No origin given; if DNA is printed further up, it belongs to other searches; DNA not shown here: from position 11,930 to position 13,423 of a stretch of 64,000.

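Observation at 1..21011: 21-kb carbohydrate island combining rare-sugar isomerase/epimerase genes with 3-keto-sugar-type oxidoreductase/TIM-barrel pairs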

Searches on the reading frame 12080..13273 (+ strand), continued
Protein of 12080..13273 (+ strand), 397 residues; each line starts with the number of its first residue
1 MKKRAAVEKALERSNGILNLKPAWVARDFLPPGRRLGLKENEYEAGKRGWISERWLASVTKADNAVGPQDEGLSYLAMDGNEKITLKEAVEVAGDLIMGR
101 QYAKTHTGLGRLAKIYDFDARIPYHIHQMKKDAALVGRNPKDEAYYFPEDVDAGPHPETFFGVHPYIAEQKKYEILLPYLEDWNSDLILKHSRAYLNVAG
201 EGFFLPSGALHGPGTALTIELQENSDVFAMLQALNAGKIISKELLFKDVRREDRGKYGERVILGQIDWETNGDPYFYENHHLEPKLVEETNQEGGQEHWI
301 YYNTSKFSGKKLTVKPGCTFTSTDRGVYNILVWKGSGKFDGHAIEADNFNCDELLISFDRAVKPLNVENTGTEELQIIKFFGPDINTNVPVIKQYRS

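Call 33: search_solved_structures(query=A1, max_evalue=10, show_alignments=2)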
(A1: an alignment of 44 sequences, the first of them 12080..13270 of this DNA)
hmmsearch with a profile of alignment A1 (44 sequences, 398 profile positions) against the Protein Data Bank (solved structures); distinct sequences matched with E-value up to 10: 10.
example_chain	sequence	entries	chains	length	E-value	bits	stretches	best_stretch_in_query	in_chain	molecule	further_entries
5zvr_A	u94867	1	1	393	0.21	13.5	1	67-169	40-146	Mannose-6-phosphate isomerase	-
2wfp_A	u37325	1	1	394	0.21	13.5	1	67-169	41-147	MANNOSE-6-PHOSPHATE ISOMERASE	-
3h1m_A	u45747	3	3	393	0.21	13.5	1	67-169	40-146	Mannose-6-phosphate isomerase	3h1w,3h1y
5zvu_A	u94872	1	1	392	0.3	13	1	67-168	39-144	Mannose-6-phosphate isomerase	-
5zv0_A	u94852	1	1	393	0.3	13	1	67-169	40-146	Mannose-6-phosphate isomerase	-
5zt6_A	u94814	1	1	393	0.32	12.9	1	67-169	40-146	Mannose-6-phosphate isomerase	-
5zuy_A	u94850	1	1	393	0.57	12.1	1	67-136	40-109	Mannose-6-phosphate isomerase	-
5zt5_A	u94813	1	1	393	0.63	11.9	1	67-136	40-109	Mannose-6-phosphate isomerase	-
5zvx_A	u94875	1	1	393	1.9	10.3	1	67-169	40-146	Mannose-6-phosphate isomerase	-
5zuw_A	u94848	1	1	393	2.1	10.2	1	67-169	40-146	Mannose-6-phosphate isomerase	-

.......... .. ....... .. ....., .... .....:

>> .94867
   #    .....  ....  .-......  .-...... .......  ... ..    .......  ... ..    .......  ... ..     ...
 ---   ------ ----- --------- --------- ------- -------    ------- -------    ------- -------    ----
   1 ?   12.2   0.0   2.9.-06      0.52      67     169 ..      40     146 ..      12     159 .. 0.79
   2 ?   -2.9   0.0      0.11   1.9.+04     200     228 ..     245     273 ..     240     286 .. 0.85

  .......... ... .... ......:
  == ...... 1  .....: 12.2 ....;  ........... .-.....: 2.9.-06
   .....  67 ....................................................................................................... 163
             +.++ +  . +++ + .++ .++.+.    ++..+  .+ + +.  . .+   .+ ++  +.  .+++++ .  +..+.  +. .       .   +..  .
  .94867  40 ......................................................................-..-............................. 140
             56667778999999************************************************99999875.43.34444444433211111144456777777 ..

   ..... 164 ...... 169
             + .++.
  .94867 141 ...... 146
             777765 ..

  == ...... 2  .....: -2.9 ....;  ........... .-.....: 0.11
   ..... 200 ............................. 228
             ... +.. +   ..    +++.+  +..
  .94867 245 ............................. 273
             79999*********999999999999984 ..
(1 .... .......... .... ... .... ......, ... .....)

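Call 43: search_protein_families(library=ncbifam, proteins=[window:12080-13273:+], max_evalue=10)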
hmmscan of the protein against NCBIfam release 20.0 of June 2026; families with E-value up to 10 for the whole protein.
window:12080-13273:+ (397 aa): 2 families
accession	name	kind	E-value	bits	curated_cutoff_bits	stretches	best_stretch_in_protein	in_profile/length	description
TIGR00218.1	manA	equivalog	0.004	16.4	116.2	1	174-232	190-247/359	mannose-6-phosphate isomerase, class I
NF012016.0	PRK15472.1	equivalog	0.082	12.6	95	1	214-268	15-69/141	nucleoside triphosphatase NudI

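Call 58: search_protein_representatives(protein=window:12080-13273:+)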
Query: 397 residues. Proteins with E-value up to 0.001 (for the whole library): 897; up to 1e-10: 416; up to 1e-30: 89. The best 150 are listed.
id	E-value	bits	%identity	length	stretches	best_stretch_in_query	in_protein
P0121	2.9e-160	550.2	60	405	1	6-396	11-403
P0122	2.8e-131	454.7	54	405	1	4-389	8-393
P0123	1.0e-120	420.0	51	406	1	2-391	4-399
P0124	2.6e-118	412.0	47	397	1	4-395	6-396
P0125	1.5e-106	373.3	49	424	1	3-395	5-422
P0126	8.6e-105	367.5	65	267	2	198-326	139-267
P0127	9.4e-101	354.2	60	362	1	4-267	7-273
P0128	1.6e-100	353.4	43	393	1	8-393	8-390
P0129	2.2e-99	349.7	49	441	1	5-392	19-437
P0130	9.9e-98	344.2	72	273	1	3-209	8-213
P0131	3.8e-96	339.0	47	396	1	7-385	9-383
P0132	2.9e-94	332.8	58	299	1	78-332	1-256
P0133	1.6e-85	304.0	59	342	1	6-233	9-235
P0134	1.1e-81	291.3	62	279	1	98-308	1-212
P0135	2.2e-78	280.5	61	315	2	113-282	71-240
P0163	6.7e-48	180.1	33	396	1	4-382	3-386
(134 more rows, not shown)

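Call 67: find_encoding_contigs(protein=P0128, flank=10000, max_places=3)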
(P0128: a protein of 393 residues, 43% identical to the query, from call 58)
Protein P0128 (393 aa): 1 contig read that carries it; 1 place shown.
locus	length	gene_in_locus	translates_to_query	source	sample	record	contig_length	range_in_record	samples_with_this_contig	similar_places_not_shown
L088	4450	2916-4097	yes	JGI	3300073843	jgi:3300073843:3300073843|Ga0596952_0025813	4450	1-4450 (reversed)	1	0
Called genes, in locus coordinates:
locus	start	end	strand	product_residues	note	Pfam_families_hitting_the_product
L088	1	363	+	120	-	?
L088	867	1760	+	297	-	PF00701:DHDPS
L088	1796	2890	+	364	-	PF02746:MR_MLE_N, PF13378:MR_MLE_C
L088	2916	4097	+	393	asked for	-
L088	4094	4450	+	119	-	?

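Call 68: find_encoding_contigs(protein=P0124, flank=10000, max_places=3)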
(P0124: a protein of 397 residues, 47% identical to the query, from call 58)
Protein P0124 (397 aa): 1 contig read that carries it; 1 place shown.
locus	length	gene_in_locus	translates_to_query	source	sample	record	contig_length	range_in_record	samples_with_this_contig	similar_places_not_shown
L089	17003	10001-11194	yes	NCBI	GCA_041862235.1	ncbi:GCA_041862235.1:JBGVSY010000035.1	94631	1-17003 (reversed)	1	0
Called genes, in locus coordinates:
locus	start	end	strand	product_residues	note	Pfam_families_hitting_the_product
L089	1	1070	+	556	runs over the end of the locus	PF00133:tRNA-synt_1 (weak), PF09334:tRNA-synt_1g, PF08264:Anticodon_1, PF19303:Anticodon_3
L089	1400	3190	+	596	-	PF08323:Glyco_transf_5, PF13579:Glyco_trans_4_4 (faint), PF13439:Glyco_transf_4 (weak), PF00534:Glycos_transf_1, PF13692:Glyco_trans_1_4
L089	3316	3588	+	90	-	-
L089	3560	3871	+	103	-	PF04242:DUF424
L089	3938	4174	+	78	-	PF14117:DUF4287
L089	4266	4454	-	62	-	-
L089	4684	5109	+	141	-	PF21473:OB_Ssb-like, PF01336:tRNA_anti-codon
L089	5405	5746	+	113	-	PF01176:eIF-1a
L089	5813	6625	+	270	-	PF01163:RIO1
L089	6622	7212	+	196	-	PF00013:KH_1 (faint), PF21800:KH_KRR1_2nd, PF22891:KH_PNO1_2nd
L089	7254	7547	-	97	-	-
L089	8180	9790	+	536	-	PF09239:Topo-VIb_trans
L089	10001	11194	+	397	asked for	-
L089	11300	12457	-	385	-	PF10432:bact-PGI_C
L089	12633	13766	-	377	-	PF00266:Aminotran_5, PF01041:DegT_DnrJ_EryC1, PF22580:KYNU_C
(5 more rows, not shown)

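Call 69: find_encoding_contigs(protein=P0163, flank=10000, max_places=3)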
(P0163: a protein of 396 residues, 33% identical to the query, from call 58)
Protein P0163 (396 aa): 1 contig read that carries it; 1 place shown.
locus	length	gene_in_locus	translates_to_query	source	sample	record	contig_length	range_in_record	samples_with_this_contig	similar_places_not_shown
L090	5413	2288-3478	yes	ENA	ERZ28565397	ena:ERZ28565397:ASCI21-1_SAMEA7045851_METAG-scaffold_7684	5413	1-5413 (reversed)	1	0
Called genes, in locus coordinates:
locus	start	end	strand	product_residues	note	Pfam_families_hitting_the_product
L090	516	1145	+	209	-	PF00596:Aldolase_II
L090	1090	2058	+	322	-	PF00126:HTH_1, PF03466:LysR_substrate, PF12849:PBP_like_2 (weak)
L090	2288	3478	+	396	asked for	-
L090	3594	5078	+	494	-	PF00370:FGGY_N, PF02782:FGGY_C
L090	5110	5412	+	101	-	?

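Call 70: predict_structure(alignment_id=A2)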
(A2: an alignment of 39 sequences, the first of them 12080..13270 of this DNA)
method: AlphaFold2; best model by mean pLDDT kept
length: 397 residues; sequences in the alignment: 39
mean_pLDDT: 96.1   pTM: 0.93
mean pLDDT of the five models: 96.1, 96.1, 95.8, 95.7, 95.3
residues with pLDDT >= 90: 373; 70-90: 23; 50-70: 1; < 50: 0
segments of 3 or more residues with pLDDT < 50: none
pLDDT, mean of each block of 10 residues (from residue 1): 95 98 93 96 95 97 91 92 94 98 95 97 97 95 97 97 93 94 96 97 98 98 94 93 95 97 97 97 97 97 98 99 98 99 98 98 98 99 96 86
secondary structure, 60 per line:
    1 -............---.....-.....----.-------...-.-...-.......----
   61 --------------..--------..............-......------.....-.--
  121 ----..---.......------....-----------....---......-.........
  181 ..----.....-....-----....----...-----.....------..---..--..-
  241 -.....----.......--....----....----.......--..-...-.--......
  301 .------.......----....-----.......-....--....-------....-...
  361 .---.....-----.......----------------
elements in order: H2-13 E17-21 E23-27 E50-56 H86-98 H100-105 E112-116 H130-136 E143-146 E158-161 H165-170 H172-182 H187-191 E193-196 E202-205 E210-212 E218-222 H242-246 H251-257 H260-263 H268-271 H276-280 E295-301 E308-314 E319-322 E328-334 E336-339 E342-345 E353-356 H358-361 E365-369 E375-381

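Call 72: fold_search(model_id=the predicted structure, library=pdb)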
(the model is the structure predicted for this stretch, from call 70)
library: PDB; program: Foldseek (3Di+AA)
matches with E <= 10: 1644; with E <= 0.001: 323
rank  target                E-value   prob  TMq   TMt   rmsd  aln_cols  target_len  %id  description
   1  5zvr                  3.4e-17  1.00  0.60  0.62   6.4       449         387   10  Crystal structure of R274A mutant of phosphomannose isomerase from Salmonella typhimurium (released 2019-05-01)
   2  5zv0                  3.8e-17  1.00  0.55  0.57   7.6       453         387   11  Crystal structure of E264A mutant of phosphomannose isomerase from Salmonella typhimurium (released 2019-05-01)
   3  5zuw                  4.0e-17  1.00  0.60  0.61   6.5       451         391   10  Crystal structure of H99Q mutant of phosphomannose isomerase from Salmonella typhimurium (released 2019-05-01)
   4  3h1m                  4.0e-17  1.00  0.56  0.57   7.5       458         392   12  Crystal structure of mannose 6-phosphate isomerase (holo; zinc bound) (released 2009-05-19)
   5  1zx5                  5.3e-17  1.00  0.60  0.78   5.2       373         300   13  The structure of a putative mannosephosphate isomerase from Archaeoglobus fulgidus (released 2005-07-19)
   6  1qwr_B                5.3e-17  1.00  0.61  0.75   4.9       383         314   17  Crystal Structure Analysis of the Mannose 6-Phosphate Isomerase from Bacillus subtilis (released 2004-03-02)
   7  3h1w                  5.6e-17  1.00  0.55  0.56   7.5       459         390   10  Crystal structure of mannose 6-phosphate isomerase bound with zinc and yttrium (released 2009-05-19)
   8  5zuy                  7.1e-17  1.00  0.56  0.56   7.5       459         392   10  Crystal structure of E134H mutant of phosphomannose isomerase from Salmonella typhimurium (released 2019-05-01)
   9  5zvx                  7.5e-17  1.00  0.60  0.61   6.4       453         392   10  Crystal structure of K86A mutant of phosphomannose isomerase from Salmonella typhimurium (released 2019-05-01)
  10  1qwr_A                1.2e-16  1.00  0.61  0.74   5.3       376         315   17  Crystal Structure Analysis of the Mannose 6-Phosphate Isomerase from Bacillus subtilis (released 2004-03-02)
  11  5zt5                  1.3e-16  1.00  0.58  0.58   7.3       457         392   11  Crystal structure of E134A mutant of phosphomannose isomerase from Salmonella typhimurium (released 2019-05-01)
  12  5zt4                  1.6e-16  1.00  0.61  0.62   6.3       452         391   10  Crystal structure of H99A mutant of phosphomannose isomerase from Salmonella typhimurium (released 2019-05-01)
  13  5zvu                  2.3e-16  1.00  0.55  0.57   7.2       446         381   11  Crystal structure of K132A mutant of phosphomannose isomerase from Salmonella typhimurium (released 2019-05-01)
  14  3h1y                  7.2e-16  1.00  0.57  0.58   7.0       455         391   11  Crystal structure of mannose 6-phosphate isomerase from Salmonella typhimurium bound to substrate (f6p)and metal atom (z (released 2009-05-19)
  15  5zt6                  9.6e-16  1.00  0.58  0.59   6.7       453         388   10  Crystal structure of H255A mutant of phosphomannose isomerase from Salmonella typhimurium (released 2019-05-01)
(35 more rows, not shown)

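Call 79: search_dna_similar(query=window:12080-13270:+, collection=plasmids, mode=protein, max_evalue=0.00001, max_rows=20)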
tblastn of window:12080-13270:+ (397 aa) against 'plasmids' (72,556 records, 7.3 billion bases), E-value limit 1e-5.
Records with a match: 1; places in all: 1; records where one place covers at least 80% of the query: 1.
Best place of each record, by identity: <60% 1.
By first word of the organism name: Arthrobacter 1.
By predicted mobility (MOB-suite, as given by PLSDB): conjugative 1.
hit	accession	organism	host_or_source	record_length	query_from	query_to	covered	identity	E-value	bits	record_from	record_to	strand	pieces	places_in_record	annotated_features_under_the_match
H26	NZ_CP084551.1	Arthrobacter sp. FW306-07-I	isolate,terrestrial sediment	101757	15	396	96%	57.6%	2e-140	449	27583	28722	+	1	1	hypothetical protein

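Call 81: get_annotated_region(hit=H26, flank=14000)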
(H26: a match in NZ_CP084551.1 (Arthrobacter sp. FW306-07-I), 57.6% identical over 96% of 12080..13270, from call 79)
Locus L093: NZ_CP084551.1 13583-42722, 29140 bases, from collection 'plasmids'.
description: Arthrobacter sp. FW306-07-I plasmid unnamed
organism: Arthrobacter sp. FW306-07-I (NCBI taxid 2879622)
taxonomy: Bacteria; Actinomycetota; Actinomycetes; Micrococcales; Micrococcaceae; Arthrobacter; Arthrobacter sp. FW306-07-I
host: -; source: isolate,terrestrial sediment; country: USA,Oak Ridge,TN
typing (MOB-suite, as given by PLSDB): conjugative; relaxase MOBP; mating-pair formation MPF_T
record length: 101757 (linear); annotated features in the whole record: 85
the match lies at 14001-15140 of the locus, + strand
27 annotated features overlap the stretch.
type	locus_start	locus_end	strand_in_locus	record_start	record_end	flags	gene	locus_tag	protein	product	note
CDS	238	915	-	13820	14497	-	-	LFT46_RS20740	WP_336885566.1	Abi family protein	-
CDS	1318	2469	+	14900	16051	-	-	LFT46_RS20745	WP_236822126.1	IS30 family transposase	-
CDS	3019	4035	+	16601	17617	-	-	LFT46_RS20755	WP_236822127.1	zinc-dependent alcohol dehydrogenase family protein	-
CDS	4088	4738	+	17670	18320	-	-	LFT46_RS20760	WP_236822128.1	DUF2291 domain-containing protein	-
CDS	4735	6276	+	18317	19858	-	-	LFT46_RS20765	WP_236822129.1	sugar ABC transporter ATP-binding protein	-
CDS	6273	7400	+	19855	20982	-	-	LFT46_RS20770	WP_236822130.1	ABC transporter permease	GO:0008643 - carbohydrate transport [Evidence IEA]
CDS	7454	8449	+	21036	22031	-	-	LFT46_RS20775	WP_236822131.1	D-ribose ABC transporter substrate-binding protein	-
CDS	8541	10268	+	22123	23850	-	-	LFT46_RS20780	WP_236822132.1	dihydroxyacetone kinase family protein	-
CDS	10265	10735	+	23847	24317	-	-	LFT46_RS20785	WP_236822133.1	ribose-5-phosphate isomerase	GO:0005975 - carbohydrate metabolic process [Evidence IEA]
CDS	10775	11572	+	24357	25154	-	-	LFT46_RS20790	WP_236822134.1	triose-phosphate isomerase family protein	-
CDS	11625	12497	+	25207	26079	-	-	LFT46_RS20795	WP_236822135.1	DeoR/GlpR family DNA-binding transcription regulator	-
CDS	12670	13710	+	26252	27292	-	-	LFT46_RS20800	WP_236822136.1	NAD(P)-dependent alcohol dehydrogenase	-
CDS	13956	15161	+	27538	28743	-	-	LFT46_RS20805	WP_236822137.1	hypothetical protein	-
CDS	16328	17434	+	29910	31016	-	-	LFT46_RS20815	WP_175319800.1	site-specific integrase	GO:0015074 - DNA integration [Evidence IEA]; GO:0006310 - DNA recombination [Evidence IEA]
CDS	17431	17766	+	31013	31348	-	-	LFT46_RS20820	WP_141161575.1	helix-turn-helix transcriptional regulator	-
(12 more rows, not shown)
